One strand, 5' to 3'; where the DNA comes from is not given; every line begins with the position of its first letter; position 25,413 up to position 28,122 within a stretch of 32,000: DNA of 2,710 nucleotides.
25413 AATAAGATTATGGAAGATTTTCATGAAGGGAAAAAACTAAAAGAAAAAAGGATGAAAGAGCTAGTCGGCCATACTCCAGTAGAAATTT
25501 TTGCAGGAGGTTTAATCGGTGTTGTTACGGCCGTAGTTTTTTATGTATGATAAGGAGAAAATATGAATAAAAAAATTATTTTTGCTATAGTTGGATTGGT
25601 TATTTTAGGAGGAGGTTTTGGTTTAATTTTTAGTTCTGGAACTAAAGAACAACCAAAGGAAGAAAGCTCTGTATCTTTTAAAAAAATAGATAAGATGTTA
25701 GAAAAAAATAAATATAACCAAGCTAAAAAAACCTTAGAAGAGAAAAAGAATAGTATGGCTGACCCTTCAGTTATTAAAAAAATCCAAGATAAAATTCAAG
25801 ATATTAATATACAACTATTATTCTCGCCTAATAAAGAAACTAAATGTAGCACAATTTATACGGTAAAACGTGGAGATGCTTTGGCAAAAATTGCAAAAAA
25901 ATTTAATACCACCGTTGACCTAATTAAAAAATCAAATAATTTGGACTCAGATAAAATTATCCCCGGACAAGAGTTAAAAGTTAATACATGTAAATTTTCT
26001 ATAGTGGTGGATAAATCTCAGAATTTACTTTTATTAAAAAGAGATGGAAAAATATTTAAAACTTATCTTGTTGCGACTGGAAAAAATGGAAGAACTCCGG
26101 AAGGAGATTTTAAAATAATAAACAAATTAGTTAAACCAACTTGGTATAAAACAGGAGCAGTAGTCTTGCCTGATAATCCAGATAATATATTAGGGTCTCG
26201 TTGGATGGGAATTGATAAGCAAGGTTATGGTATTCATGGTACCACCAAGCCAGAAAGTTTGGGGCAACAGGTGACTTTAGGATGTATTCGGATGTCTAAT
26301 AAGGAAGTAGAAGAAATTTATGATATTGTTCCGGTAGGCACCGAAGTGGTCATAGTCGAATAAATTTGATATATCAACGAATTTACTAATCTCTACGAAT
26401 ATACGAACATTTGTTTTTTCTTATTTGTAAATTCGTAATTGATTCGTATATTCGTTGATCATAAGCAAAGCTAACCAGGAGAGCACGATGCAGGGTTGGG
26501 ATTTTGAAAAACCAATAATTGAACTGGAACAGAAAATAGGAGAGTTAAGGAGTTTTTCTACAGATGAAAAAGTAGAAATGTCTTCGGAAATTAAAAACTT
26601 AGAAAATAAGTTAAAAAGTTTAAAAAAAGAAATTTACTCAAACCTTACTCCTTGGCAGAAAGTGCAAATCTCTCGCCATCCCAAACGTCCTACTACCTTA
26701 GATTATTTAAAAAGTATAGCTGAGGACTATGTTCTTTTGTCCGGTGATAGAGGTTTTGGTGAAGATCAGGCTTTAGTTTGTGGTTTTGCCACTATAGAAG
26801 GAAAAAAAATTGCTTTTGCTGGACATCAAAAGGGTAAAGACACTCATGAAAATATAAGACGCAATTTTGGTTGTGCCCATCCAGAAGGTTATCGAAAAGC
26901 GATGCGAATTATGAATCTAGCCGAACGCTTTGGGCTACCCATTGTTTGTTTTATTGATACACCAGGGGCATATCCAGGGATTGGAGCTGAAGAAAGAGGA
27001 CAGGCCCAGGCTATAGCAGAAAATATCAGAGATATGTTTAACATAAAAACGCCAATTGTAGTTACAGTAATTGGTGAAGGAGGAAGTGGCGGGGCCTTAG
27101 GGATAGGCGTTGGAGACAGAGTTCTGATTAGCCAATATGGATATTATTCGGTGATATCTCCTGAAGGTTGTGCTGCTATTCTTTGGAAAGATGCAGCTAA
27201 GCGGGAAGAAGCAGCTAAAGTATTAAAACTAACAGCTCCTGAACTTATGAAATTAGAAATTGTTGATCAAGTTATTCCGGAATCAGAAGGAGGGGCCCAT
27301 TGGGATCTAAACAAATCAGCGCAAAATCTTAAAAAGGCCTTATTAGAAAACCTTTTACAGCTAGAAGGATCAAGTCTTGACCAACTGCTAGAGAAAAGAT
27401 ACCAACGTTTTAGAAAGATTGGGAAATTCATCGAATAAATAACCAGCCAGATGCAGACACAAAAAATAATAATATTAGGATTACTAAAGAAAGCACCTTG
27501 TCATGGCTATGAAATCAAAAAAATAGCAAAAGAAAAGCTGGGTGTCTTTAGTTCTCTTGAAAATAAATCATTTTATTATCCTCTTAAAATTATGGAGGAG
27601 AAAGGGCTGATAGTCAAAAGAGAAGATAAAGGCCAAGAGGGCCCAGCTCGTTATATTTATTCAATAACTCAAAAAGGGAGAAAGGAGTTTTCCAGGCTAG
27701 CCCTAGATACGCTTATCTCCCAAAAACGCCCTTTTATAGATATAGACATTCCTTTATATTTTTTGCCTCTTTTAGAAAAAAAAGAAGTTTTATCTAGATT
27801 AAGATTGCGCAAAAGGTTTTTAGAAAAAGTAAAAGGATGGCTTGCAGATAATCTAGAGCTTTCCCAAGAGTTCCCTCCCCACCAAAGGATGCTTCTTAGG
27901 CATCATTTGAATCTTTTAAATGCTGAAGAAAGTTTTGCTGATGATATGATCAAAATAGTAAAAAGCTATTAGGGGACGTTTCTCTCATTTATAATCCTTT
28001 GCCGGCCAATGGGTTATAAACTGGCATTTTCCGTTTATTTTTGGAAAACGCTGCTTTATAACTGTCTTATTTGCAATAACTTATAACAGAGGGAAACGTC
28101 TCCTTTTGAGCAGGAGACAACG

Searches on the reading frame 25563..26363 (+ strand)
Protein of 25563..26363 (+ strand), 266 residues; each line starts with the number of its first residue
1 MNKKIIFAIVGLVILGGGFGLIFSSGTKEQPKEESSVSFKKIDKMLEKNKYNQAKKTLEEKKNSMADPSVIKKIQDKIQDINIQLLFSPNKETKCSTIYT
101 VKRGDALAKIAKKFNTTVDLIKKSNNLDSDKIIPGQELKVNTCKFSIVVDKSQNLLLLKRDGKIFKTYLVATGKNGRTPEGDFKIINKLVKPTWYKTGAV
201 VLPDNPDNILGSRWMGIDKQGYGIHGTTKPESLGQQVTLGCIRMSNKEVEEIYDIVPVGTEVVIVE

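Call 24: search_protein_families(library=pfam, proteins=[window:25563-26363:+], max_evalue=0.001)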
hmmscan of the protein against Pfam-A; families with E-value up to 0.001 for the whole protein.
window:25563-26363:+ (266 aa): 3 families
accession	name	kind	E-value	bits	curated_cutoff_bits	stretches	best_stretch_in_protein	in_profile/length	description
PF03734.19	YkuD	-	5.9e-27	95.5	23.4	1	146-264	3-146/146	L,D-transpeptidase catalytic domain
PF01476.26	LysM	-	1.3e-14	54.3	20.9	1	99-140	1-42/43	LysM domain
PF23473.1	LysM3_LYK4_5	-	9e-06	26.1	29.3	1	99-134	5-40/48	LYK4/5 LysM3 domain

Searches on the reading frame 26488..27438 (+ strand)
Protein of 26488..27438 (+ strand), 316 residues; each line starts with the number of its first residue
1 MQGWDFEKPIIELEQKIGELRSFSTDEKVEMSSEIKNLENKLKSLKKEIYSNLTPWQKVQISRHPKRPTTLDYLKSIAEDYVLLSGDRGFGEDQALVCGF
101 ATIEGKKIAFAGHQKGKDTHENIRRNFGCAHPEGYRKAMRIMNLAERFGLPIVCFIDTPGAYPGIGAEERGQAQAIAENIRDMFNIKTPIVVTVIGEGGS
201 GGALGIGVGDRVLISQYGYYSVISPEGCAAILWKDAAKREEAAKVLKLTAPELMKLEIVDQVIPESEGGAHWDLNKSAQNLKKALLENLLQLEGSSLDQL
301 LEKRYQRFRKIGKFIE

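Call 24: search_protein_families(library=pfam, proteins=[window:26488-27438:+], max_evalue=0.001)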
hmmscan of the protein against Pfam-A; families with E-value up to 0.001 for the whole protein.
window:26488-27438:+ (316 aa): 2 families
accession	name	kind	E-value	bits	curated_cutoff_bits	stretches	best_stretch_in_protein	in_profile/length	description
PF03255.19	ACCA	-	5e-142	473.1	23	1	5-312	3-310/310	Acetyl co-enzyme A carboxylase carboxyltransferase-like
PF01039.27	Carboxyl_trans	-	6.8e-18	65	22.3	1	94-244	282-428/493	Carboxyl transferase domain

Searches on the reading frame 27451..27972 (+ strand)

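Call 24: search_protein_families(library=pfam, proteins=[window:27451-27972:+], max_evalue=0.001)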
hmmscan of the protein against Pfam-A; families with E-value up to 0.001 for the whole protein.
window:27451-27972:+ (173 aa): 1 family
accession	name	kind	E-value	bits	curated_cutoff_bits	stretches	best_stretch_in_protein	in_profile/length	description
PF03551.20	PadR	-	1.3e-14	54.4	27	1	8-81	1-74/75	Transcriptional regulator PadR-like family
